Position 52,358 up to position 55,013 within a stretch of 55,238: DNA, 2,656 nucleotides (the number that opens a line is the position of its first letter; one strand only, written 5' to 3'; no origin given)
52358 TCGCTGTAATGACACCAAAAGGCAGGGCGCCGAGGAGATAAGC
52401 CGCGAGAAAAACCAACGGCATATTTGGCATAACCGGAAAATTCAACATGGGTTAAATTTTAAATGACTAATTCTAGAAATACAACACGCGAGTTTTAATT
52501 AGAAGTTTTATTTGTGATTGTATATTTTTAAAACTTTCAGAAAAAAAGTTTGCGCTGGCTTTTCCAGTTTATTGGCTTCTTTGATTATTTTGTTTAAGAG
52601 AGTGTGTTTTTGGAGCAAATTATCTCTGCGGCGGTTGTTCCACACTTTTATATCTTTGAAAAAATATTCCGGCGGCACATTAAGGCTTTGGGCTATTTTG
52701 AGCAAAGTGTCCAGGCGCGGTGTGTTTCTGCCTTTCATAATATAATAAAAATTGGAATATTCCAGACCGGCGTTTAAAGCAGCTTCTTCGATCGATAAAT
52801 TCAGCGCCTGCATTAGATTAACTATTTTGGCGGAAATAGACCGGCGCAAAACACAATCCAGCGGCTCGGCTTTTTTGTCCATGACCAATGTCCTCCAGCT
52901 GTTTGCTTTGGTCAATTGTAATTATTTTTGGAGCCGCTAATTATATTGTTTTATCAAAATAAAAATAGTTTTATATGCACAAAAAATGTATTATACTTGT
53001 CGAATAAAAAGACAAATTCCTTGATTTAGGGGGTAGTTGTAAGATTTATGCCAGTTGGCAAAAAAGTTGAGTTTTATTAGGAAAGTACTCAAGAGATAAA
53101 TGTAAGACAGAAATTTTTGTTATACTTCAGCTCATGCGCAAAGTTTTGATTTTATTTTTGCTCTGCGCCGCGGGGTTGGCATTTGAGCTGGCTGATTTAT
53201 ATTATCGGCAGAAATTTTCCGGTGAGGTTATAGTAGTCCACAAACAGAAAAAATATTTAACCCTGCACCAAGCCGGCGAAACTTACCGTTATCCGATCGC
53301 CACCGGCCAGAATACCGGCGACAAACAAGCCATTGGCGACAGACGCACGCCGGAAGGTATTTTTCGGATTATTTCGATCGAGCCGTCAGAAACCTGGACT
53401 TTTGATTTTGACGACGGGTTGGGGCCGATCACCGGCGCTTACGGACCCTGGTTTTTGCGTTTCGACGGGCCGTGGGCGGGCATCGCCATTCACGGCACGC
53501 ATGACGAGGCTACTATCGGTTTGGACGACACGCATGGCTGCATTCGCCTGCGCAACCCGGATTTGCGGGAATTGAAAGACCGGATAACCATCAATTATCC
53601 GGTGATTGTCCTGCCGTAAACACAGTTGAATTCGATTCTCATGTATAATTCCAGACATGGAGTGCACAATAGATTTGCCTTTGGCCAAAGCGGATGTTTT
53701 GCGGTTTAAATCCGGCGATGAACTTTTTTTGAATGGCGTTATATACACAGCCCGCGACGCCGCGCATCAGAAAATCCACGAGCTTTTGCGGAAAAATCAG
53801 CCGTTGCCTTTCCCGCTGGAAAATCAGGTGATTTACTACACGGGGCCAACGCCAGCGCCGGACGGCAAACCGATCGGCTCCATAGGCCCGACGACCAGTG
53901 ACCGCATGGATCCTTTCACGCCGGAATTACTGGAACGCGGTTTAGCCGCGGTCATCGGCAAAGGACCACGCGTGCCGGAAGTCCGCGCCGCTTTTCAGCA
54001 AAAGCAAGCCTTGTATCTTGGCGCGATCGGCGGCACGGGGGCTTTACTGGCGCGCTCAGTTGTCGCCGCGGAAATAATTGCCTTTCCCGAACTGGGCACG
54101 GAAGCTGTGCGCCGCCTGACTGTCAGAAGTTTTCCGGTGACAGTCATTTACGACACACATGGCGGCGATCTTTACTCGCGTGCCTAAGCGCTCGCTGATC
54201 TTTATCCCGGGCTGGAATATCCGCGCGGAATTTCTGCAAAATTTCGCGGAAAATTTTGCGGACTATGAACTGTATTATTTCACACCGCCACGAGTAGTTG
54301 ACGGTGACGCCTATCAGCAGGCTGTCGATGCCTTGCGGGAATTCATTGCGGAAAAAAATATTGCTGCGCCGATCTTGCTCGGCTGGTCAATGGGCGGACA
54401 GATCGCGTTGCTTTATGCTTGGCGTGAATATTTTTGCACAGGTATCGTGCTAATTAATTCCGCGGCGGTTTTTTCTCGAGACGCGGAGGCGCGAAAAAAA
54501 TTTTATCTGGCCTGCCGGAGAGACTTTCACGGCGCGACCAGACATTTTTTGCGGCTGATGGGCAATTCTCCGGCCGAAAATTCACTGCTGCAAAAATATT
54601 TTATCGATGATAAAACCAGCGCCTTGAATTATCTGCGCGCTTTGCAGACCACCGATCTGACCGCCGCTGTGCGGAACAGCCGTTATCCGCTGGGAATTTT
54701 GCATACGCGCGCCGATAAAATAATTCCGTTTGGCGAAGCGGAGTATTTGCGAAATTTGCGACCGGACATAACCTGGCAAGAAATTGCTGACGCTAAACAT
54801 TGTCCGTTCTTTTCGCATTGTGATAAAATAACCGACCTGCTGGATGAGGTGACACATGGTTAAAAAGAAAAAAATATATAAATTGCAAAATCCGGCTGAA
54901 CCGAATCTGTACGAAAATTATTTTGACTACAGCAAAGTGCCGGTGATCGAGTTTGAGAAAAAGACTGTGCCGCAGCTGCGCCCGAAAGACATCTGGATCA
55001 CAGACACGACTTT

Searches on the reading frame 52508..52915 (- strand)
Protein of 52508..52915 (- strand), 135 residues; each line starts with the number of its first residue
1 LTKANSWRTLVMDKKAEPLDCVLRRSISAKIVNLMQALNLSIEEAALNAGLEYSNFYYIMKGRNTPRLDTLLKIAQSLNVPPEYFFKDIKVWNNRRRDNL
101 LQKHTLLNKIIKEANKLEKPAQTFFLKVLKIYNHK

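Call 57: search_protein_families(library=pfam, max_evalue=0.001, proteins=[window:52508-52915:-])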
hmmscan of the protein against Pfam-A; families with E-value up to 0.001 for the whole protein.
window:52508-52915:- (135 aa): 2 families
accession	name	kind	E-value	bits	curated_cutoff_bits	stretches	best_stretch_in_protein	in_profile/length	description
PF01381.28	HTH_3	-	1.3e-06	28.8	23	1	34-85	4-55/55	Helix-turn-helix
PF13443.12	HTH_26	-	7.6e-05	23.3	22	1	31-83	2-55/63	Cro/C1-type HTH DNA-binding domain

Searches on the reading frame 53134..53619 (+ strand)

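Call 57: search_protein_families(library=pfam, max_evalue=0.001, proteins=[window:53134-53619:+])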
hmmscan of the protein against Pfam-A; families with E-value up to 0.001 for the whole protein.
window:53134-53619:+ (161 aa): 1 family
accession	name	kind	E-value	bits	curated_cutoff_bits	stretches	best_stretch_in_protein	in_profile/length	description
PF03734.19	YkuD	-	5.2e-21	76.2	23.4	1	32-159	3-146/146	L,D-transpeptidase catalytic domain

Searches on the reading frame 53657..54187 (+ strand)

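Call 57: search_protein_families(library=pfam, max_evalue=0.001, proteins=[window:53657-54187:+])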
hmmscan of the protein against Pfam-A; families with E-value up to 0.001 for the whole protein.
window:53657-54187:+ (176 aa): 1 family
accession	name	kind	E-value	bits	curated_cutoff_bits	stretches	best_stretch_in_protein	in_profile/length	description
PF05683.17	Fumerase_C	-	1.3e-53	181.9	22.2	1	6-175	32-204/205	Fumarase C-terminus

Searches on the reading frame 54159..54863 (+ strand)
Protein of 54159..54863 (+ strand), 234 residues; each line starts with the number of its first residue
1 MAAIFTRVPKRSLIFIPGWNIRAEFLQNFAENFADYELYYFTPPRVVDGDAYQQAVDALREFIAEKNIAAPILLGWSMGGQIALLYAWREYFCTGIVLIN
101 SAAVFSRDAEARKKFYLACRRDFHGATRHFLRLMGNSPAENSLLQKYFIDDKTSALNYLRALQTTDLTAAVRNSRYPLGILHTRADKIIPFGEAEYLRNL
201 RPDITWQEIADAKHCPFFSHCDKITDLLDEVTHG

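Call 57: search_protein_families(library=pfam, max_evalue=0.001, proteins=[window:54159-54863:+])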
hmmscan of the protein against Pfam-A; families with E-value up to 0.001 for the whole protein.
window:54159-54863:+ (234 aa): 3 families
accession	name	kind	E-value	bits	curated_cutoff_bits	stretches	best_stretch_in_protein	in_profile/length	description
PF12697.13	Abhydrolase_6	-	3e-13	51.4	26.3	1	13-224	1-214/217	Alpha/beta hydrolase family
PF00561.26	Abhydrolase_1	-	2.1e-09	37.8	25.8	1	50-220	48-244/245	alpha/beta hydrolase fold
PF12146.15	Hydrolase_4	-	3.2e-07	30.4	27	1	50-215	56-233/239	Serine aminopeptidase, S33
